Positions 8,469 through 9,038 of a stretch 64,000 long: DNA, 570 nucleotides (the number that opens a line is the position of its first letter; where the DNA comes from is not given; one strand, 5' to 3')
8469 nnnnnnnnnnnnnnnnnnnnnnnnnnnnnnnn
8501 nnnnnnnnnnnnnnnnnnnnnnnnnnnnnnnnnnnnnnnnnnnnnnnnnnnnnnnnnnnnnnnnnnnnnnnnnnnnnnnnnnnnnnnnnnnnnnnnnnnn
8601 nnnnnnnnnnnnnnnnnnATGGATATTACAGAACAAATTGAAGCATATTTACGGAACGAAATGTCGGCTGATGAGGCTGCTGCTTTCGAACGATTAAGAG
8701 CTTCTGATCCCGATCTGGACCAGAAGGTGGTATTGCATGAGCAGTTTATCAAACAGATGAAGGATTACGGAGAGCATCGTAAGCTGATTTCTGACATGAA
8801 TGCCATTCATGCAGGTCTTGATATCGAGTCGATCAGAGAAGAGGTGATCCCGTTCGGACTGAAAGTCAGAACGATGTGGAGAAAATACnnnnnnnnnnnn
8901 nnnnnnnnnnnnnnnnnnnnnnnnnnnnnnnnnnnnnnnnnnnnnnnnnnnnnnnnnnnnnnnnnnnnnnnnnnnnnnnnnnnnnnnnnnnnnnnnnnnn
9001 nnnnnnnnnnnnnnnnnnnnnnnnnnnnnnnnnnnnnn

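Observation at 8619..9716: Anti-sigma-like domain fused through a TM helix to an intact trypsin/HtrA-like protease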

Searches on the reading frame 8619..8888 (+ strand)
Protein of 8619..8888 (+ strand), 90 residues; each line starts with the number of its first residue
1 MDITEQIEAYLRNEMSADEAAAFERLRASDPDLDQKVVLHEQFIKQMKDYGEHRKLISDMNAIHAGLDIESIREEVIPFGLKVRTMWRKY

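Call 22: search_solved_structures(query=A3, max_evalue=10, show_alignments=3)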
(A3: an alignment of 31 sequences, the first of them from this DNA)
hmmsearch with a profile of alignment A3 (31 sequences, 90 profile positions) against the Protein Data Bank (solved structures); distinct sequences matched with E-value up to 10: 2.
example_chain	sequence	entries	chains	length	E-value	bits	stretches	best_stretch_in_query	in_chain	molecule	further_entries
6dfk_A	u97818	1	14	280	6.5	10.2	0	4-40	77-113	Subunit of proteaseome activator complex,putative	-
6muv_c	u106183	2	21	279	6.5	10.2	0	4-40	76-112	Proteasome activator PA28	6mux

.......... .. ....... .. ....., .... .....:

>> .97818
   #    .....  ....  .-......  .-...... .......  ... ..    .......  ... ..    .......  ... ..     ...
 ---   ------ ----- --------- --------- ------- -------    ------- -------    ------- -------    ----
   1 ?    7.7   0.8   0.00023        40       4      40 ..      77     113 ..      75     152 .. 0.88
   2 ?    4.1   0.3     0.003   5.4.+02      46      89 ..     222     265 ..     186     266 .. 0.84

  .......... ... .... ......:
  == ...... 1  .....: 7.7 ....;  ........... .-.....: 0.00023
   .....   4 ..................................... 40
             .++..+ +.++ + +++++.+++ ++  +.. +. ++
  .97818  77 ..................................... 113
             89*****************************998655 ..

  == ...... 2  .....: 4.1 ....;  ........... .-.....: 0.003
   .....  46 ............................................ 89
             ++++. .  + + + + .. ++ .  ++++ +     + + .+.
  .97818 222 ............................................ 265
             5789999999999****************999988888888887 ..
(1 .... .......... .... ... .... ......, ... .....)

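Call 23: search_protein_families(library=pfam, alignment_id=A3, max_evalue=1)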
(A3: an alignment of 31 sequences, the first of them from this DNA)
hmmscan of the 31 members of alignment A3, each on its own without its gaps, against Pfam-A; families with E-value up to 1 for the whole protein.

A. member 1, seq(90 aa): 2 families
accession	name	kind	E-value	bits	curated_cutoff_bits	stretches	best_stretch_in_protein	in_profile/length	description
PF13490.11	zf-HC2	-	0.0015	19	22.2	1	2-25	3-26/35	Putative zinc-finger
PF07862.16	Nif11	-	0.11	13.3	23.8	1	15-37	1-23/48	Nif11 domain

B. families by the number of members that match (of 31 scanned): 28 families (the first 25 are shown)
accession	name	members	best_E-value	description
PF13490.11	zf-HC2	28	0.00021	Putative zinc-finger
PF18953.6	SAP_new25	9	0.014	SAP domain-containing new25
PF07862.16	Nif11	4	0.0083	Nif11 domain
PF14203.11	TTRAP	2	0.035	Putative transposon-transfer assisting protein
PF14197.11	Cep57_CLD_2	1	0.0044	Centrosome localisation domain of PPC89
PF10046.14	BLOC1_2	1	0.0049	Biogenesis of lysosome-related organelles complex-1 subunit 2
PF17083.10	Swm2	1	0.015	Nucleolar protein Swm2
PF01814.28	Hemerythrin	1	0.023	Hemerythrin HHE cation binding domain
PF18714.6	PI-TkoII_IV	1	0.027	DNA polymerase II intein Domain IV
PF04124.18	Dor1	1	0.028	Dor1-like family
PF21219.3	USH1C_N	1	0.029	Harmonin, N-terminal domain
PF09674.15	DUF2400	1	0.031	Protein of unknown function (DUF2400)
PF07246.16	Phlebovirus_NSM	1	0.034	Phlebovirus nonstructural protein NS-M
PF00435.27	Spectrin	1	0.041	Spectrin repeat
PF09409.15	PUB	1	0.044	PUB domain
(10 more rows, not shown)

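Call 31: predict_structure(alignment_id=A3)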
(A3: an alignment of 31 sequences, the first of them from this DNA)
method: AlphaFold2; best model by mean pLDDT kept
length: 90 residues; sequences in the alignment: 31
mean_pLDDT: 87.1   pTM: 0.55
mean pLDDT of the five models: 87.1, 86.8, 85.1, 84.3, 82.9
residues with pLDDT >= 90: 53; 70-90: 33; 50-70: 4; < 50: 0
segments of 3 or more residues with pLDDT < 50: none
pLDDT, mean of each block of 10 residues (from residue 1): 87 92 92 93 95 94 78 74 78
secondary structure, 60 per line:
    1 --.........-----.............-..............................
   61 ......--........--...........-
elements in order: H3-11 H17-29 H31-66 H69-76 H79-89

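Call 34: fold_search(model_id=the predicted structure, library=pdb)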
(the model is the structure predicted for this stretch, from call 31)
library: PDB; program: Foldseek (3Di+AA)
matches with E <= 10: 8; with E <= 0.001: 0
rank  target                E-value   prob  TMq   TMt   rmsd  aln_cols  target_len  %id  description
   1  3hug_L                2.9e+00  0.20  0.38  0.53  13.7        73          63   16  Crystal structure of Mycobacterium tuberculosis anti-sigma factor RslA in complex with -35 promoter binding domain of  (released 2010-03-02)
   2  4nqw_B                2.9e+00  0.15  0.40  0.47   8.2        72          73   19  Structure of Mycobacterium tuberculosis extracytoplasmic function sigma factor SigK in complex with the cytosolic doma (released 2014-01-22)
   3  3hug_P                3.1e+00  0.18  0.38  0.55  13.7        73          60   16  Crystal structure of Mycobacterium tuberculosis anti-sigma factor RslA in complex with -35 promoter binding domain of  (released 2010-03-02)
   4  3hug_B                4.6e+00  0.13  0.38  0.53  13.6        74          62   16  Crystal structure of Mycobacterium tuberculosis anti-sigma factor RslA in complex with -35 promoter binding domain of  (released 2010-03-02)
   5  5cam_B                6.2e+00  0.13  0.41  0.61   3.2        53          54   19  Crystal Structure of the Cytoplasmic Domain of the Pseudomonas putida Anti-sigma Factor PupR (SeMet) (released 2015-09-09)
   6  2zzs_M                6.7e+00  0.05  0.22  0.24   4.1        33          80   33  Crystal structure of cytochrome c554 from Vibrio parahaemolyticus strain RIMD2210633 (released 2010-03-16)
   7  5wuq_D                7.2e+00  0.21  0.47  0.61   1.5        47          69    8  Crystal structure of SigW in complex with its anti-sigma RsiW, a zinc binding form (released 2017-03-29)
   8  7s5k_E                9.8e+00  0.03  0.24  0.30   6.1        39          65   23  M. xanthus ferritin-like protein EncB (released 2022-02-02)

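Call 38: search_protein_representatives(alignment_id=A3)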
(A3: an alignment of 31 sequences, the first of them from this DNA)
Query: 31 sequences, 90 profile positions. Proteins with E-value up to 0.001 (for the whole library): 503; up to 1e-10: 86; up to 1e-30: 1. The best 150 are listed.
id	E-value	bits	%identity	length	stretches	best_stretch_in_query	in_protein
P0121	3.6e-33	129.6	-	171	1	1-90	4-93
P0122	3.1e-22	94.6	-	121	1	3-90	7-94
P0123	2.2e-21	91.9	-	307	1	3-87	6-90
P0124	1.1e-20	89.6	-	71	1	2-65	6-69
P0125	2.4e-20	88.6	-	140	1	3-89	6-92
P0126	2.6e-20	88.4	-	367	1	2-88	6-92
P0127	2.6e-20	88.4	-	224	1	3-88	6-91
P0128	2.9e-20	88.3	-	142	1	2-88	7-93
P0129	4.1e-19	84.6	-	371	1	1-89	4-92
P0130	1.1e-18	83.3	-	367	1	1-90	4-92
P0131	1.2e-18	83.1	-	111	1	3-89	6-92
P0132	2.8e-18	81.9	-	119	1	3-88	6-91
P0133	3.8e-18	81.5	-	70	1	1-65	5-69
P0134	4.8e-18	81.2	-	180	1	3-89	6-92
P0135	1.4e-17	79.7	-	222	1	3-90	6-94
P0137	1.7e-16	76.2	-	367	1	3-90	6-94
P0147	1.0e-15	73.7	-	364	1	3-90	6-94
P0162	4.4e-14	68.5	-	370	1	3-90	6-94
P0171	2.1e-13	66.3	-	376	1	3-68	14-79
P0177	7.0e-13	64.6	-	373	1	2-90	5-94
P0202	6.3e-11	58.4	-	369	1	3-67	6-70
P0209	1.4e-10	57.3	-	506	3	3-44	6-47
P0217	2.3e-10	56.6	-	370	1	2-90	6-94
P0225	4.8e-10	55.5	-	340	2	5-73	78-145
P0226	7.3e-10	55.0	-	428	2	5-67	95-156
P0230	1.5e-09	54.0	-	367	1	2-90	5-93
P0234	2.4e-09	53.3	-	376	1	1-84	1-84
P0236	2.5e-09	53.2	-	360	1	3-70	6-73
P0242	7.2e-09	51.8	-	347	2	5-54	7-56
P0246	1.5e-08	50.8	-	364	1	2-76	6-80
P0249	1.6e-08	50.7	-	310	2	4-45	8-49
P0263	6.1e-08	48.8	-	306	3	5-48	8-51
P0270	1.4e-07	47.7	-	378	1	2-73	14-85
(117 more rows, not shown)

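Call 39: search_protein_families(library=pfam, proteins=[P0123, P0171, P0209, P0225, P0226, P0242, P0249, P0263, P0234, P0270], max_evalue=0.01)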
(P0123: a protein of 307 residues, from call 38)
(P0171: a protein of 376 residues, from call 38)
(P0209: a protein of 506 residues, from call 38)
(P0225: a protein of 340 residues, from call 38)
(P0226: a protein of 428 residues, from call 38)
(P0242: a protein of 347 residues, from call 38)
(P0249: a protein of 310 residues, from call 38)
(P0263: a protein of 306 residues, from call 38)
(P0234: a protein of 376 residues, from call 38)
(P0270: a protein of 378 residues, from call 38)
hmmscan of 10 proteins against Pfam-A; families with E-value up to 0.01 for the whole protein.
P0123 (307 aa): 1 family
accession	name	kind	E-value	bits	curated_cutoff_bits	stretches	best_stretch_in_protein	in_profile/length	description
PF13365.12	Trypsin_2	-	3e-09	38.2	27.6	1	161-224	1-72/144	Trypsin-like peptidase domain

P0171 (376 aa): 6 families
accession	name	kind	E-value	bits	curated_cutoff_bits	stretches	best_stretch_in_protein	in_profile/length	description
PF13365.12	Trypsin_2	-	2.7e-19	70.8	27.6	1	176-311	1-144/144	Trypsin-like peptidase domain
PF00089.32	Trypsin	-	1.2e-09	38.8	20.6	1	168-332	19-217/220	Trypsin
PF10459.15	Peptidase_S46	-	1.9e-08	33.9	22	1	277-312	610-650/698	Peptidase S46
PF00949.27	Peptidase_S7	-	0.00066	20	20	1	279-326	81-128/131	Peptidase S7, Flavivirus NS3 serine protease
PF05579.19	Peptidase_S32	-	0.0013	18.4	24.7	0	292-323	205-236/297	Equine arteritis virus serine endopeptidase S32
PF01732.22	Mycop_pep_DUF31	-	0.0034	17.5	27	0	262-312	302-344/346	Mycoplasma peptidase (DUF31)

P0209 (506 aa): 4 families
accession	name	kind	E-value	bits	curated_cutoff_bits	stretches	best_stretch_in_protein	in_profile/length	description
PF07719.23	TPR_2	-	1.2e-05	25.5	27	0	424-449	3-28/34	Tetratricopeptide repeat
PF13174.12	TPR_6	-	0.00018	22.4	26.3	0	426-450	4-28/33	Tetratricopeptide repeat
PF14559.12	TPR_19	-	0.00028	21.6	25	1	401-454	4-57/68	Tetratricopeptide repeat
PF13432.12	TPR_16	-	0.0023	18.8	32.7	1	394-449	3-58/65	Tetratricopeptide repeat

P0225 (340 aa): 9 families
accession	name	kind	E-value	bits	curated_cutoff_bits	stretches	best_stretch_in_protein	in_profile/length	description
PF13432.12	TPR_16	-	2.4e-06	28.3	32.7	1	233-291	3-61/65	Tetratricopeptide repeat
PF14559.12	TPR_19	-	1.5e-05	25.6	25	1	237-293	1-57/68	Tetratricopeptide repeat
PF13428.12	TPR_14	-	2.5e-05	24.9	23.5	1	228-268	2-42/44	Tetratricopeptide repeat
PF12895.13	ANAPC3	-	0.0002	22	27.2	1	222-285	19-80/82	Anaphase-promoting complex, cyclosome, subunit 3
PF21545.3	T7SS_EccA1_N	-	0.00025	20.8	27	1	261-336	168-245/272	T7SS, ESX-1 secretion system protein EccA1, N-terminal domain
PF13174.12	TPR_6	-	0.0016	19.4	26.3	0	298-326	2-30/33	Tetratricopeptide repeat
PF13490.11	zf-HC2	-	0.0016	19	22.2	0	78-97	6-25/35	Putative zinc-finger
PF25062.1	ARM_TT21_N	-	0.004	17.4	40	0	239-289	6-55/222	Tetratricopeptide repeat protein 21 N-terminal ARM repeat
PF23914.1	TPR_CcmH_CycH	-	0.0076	16.5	42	0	233-289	92-149/158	Cytochrome c-type biogenesis protein H TPR domain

P0226 (428 aa): 3 families
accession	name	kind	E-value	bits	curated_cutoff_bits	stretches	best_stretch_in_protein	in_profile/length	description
PF04972.22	BON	-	0.0024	18.6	27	0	35-55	41-61/69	BON domain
PF13181.12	TPR_8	-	0.0058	17.2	25.7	0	386-412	6-32/34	Tetratricopeptide repeat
PF13490.11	zf-HC2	-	0.0088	16.6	22.2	0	10-29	6-25/35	Putative zinc-finger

P0242 (347 aa): 2 families
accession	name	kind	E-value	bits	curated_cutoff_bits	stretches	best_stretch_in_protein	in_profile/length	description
PF13432.12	TPR_16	-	0.00054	20.8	32.7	0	231-263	32-64/65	Tetratricopeptide repeat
PF13428.12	TPR_14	-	0.0027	18.7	23.5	0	233-265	4-36/44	Tetratricopeptide repeat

P0249 (310 aa): 0 families

P0263 (306 aa): 2 families
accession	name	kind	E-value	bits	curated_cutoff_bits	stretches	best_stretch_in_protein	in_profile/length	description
PF13490.11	zf-HC2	-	0.0023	18.5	22.2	0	9-31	7-29/35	Putative zinc-finger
PF05922.21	Inhibitor_I9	-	0.0066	17.5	21.2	0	76-134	18-68/82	Peptidase inhibitor I9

P0234 (376 aa): 2 families
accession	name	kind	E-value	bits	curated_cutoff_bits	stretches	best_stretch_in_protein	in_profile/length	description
PF13365.12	Trypsin_2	-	2.9e-21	77.1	27.6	1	171-306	1-144/144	Trypsin-like peptidase domain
PF00089.32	Trypsin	-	4.9e-08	33.5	20.6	1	168-323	24-213/220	Trypsin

P0270 (378 aa): 3 families
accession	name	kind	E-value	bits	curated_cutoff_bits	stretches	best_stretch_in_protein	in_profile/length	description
PF13365.12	Trypsin_2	-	2.4e-20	74.2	27.6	1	174-307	1-144/144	Trypsin-like peptidase domain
PF00089.32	Trypsin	-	1.1e-07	32.4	20.6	1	174-327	27-216/220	Trypsin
PF05579.19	Peptidase_S32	-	0.0011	18.7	24.7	1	193-320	113-235/297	Equine arteritis virus serine endopeptidase S32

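Call 40: find_encoding_contigs(protein=P0225, flank=3000, max_places=3)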
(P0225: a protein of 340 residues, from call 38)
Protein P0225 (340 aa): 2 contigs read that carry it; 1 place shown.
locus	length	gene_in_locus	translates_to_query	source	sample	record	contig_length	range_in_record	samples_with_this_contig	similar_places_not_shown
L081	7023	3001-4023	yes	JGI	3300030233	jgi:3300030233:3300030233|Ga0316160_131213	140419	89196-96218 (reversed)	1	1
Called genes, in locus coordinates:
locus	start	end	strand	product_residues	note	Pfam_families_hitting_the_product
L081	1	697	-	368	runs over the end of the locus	-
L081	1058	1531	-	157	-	-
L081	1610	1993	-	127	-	-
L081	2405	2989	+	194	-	PF04542:Sigma70_r2, PF08281:Sigma70_r4_2 (weak), PF04545:Sigma70_r4 (weak)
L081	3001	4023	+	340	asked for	PF13428:TPR_14 (faint), PF13432:TPR_16 (weak), PF14559:TPR_19 (weak)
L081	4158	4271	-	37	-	-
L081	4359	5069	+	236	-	-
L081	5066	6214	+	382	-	PF02746:MR_MLE_N, PF13378:MR_MLE_C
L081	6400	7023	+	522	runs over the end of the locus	-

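Call 41: find_encoding_contigs(protein=P0209, flank=3000, max_places=3)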
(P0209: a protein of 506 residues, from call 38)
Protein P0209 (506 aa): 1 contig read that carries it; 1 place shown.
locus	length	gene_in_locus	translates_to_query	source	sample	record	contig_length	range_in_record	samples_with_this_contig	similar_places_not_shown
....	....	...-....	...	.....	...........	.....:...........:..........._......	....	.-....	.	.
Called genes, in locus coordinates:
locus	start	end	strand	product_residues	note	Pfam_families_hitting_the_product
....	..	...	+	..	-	-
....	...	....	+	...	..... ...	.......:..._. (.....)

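Call 42: find_encoding_contigs(protein=P0242, flank=2500, max_places=2)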
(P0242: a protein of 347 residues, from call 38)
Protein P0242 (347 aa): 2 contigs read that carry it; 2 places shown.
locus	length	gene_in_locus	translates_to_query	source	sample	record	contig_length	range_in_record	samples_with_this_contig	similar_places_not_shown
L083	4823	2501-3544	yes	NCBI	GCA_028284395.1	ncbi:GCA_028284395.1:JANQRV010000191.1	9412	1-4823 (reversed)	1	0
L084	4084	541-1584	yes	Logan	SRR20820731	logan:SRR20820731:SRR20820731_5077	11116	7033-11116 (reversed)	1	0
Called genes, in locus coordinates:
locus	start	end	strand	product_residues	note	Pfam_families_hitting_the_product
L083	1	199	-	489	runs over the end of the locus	PF10142:PhoPQ_related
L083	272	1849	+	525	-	PF00884:Sulfatase, PF01663:Phosphodiest (faint), PF16347:SGSH_C (weak)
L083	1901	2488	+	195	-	PF04542:Sigma70_r2, PF08281:Sigma70_r4_2 (weak), PF04545:Sigma70_r4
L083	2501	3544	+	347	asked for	-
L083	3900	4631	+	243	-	-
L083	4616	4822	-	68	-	?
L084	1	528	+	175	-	?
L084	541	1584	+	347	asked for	-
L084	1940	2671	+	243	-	-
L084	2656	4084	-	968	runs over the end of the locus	PF13424:TPR_12, PF13424:TPR_12, PF00515:TPR_1 (weak), PF13424:TPR_12, PF24885:TPR_NPHP3, PF13424:TPR_12, PF13374:TPR_10, PF12770:CHAT, +12 more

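Call 43: find_encoding_contigs(protein=P0263, flank=2500, max_places=2)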
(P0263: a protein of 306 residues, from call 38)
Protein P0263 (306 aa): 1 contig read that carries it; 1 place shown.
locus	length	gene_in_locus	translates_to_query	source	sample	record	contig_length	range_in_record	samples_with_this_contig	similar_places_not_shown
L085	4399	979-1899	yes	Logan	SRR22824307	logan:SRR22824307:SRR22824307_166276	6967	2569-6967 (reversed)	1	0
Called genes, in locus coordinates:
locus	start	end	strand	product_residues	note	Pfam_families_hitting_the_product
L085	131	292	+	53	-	-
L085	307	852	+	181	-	-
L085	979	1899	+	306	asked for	-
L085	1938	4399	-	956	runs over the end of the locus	PF07719:TPR_2 (faint), PF00515:TPR_1 (faint), PF13424:TPR_12 (weak), PF12770:CHAT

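Call 44: find_encoding_contigs(protein=P0226, flank=2500, max_places=2)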
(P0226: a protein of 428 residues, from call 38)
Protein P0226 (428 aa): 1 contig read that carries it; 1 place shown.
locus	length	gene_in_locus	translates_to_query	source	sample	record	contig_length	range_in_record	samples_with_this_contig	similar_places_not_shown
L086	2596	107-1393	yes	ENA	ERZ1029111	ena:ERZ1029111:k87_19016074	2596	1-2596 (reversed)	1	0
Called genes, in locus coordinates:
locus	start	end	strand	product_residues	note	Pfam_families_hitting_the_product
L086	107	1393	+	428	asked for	-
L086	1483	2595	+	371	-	?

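Call 51: find_encoding_contigs(protein=P0270, flank=2500, max_places=2)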
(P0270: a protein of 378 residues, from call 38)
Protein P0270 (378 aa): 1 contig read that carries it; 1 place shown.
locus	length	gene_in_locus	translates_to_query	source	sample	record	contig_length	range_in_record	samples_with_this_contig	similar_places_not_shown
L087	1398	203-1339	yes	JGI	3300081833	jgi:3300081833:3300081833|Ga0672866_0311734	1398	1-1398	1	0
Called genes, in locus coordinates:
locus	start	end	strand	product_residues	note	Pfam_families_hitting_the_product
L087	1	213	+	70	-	?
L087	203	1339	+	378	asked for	PF00089:Trypsin (weak), PF13365:Trypsin_2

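Call 52: find_encoding_contigs(protein=P0234, flank=2500, max_places=2)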
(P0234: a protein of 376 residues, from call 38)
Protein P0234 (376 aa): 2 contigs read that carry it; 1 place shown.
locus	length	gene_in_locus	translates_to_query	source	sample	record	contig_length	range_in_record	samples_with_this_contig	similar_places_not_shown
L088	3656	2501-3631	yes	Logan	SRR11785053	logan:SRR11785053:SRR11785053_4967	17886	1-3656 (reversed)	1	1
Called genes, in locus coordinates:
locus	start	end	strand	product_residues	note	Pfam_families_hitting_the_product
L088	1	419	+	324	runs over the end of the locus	PF04055:Radical_SAM, PF06968:BATS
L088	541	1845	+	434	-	PF16868:NMT1_3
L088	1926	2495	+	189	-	PF04542:Sigma70_r2 (weak)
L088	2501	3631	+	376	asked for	PF00089:Trypsin (weak), PF13365:Trypsin_2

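Call 53: find_homologous_proteins(query=A3, max_evalue=0.001)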
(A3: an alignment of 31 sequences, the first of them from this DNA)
Query A3 (31 sequences) (90 aa, profile of the alignment): 5 proteins with E <= 0.001 among 1367 candidates.
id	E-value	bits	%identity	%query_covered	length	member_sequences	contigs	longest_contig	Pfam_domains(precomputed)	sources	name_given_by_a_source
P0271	2.7e-32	129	49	100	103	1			-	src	-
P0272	1.5e-27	113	40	98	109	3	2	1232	-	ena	-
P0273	4.3e-21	93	38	91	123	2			-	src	-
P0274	1.4e-19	88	37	91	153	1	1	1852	-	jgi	jgi:serine protease Do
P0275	4.0e-18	83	49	61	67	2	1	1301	-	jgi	jgi:anti-sigma factor RsiW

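Call 58: list_cluster_members(proteins=[P0130, P0137, P0147, P0162, P0177, P0202, P0217, P0230, P0236, P0246])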
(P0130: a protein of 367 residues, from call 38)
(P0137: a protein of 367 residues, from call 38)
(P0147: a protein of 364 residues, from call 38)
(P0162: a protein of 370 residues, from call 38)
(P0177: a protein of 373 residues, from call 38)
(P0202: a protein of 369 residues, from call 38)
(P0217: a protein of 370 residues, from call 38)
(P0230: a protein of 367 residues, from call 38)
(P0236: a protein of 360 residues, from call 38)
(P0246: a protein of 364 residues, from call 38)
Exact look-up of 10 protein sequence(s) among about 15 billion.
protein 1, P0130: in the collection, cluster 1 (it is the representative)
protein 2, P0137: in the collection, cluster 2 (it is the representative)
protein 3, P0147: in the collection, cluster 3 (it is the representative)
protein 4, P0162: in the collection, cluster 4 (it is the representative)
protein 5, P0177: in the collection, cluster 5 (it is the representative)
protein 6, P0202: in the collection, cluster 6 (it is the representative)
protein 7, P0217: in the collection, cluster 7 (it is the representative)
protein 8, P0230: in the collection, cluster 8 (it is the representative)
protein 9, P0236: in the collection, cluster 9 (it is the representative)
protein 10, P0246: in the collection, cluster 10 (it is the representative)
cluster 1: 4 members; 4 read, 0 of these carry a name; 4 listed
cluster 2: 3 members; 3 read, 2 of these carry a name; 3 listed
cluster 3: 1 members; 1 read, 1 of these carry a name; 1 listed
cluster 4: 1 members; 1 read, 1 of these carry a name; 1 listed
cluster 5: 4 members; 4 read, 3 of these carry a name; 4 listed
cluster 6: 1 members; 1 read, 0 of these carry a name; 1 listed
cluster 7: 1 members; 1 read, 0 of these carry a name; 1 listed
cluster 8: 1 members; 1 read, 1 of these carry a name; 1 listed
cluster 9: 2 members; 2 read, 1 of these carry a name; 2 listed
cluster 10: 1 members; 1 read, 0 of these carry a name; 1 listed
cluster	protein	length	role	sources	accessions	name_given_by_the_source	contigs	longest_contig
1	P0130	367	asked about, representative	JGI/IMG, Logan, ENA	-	-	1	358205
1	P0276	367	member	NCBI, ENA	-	-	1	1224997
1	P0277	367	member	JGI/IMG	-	-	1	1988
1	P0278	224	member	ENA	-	-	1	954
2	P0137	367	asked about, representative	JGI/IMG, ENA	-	-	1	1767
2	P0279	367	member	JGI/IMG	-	serine protease Do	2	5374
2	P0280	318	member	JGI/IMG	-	S1-C subfamily serine protease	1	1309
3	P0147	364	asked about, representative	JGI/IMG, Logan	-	serine protease Do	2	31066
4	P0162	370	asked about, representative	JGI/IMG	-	serine protease Do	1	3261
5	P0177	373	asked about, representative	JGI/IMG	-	serine protease Do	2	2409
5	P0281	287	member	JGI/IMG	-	Trypsin-like serine proteases, typically periplasmic, contain C-terminal PDZ domain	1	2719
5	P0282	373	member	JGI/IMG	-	serine protease Do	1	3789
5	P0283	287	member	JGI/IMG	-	-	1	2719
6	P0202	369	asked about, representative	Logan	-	-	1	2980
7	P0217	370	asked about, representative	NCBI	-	-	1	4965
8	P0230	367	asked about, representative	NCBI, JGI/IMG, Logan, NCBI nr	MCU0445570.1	MAG: serine protease [Microscillaceae bacterium] | S1-C subfamily serine protease | serine protease [Microscillaceae bacterium]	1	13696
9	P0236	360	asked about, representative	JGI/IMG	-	serine protease Do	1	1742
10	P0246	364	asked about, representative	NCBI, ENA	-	-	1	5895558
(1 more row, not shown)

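Call 59: find_encoding_contigs(protein=P0246, flank=3000, max_places=1)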
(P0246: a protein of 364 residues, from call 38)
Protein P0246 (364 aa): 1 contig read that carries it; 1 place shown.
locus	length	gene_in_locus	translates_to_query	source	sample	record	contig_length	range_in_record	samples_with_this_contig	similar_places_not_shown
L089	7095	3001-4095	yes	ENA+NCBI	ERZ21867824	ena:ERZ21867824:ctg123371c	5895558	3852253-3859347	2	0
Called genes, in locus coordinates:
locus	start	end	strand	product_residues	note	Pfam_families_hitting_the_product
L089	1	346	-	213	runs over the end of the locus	-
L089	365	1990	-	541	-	PF12450:vWF_A, PF00092:VWA, PF13519:VWA_2, PF13768:VWA_3 (weak), PF12034:YfbK_C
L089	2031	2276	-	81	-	-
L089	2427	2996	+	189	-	PF04542:Sigma70_r2 (weak)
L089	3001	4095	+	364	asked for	PF00089:Trypsin, PF13365:Trypsin_2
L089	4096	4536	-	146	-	-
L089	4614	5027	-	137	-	-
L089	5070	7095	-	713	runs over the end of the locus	PF05036:SPOR (faint)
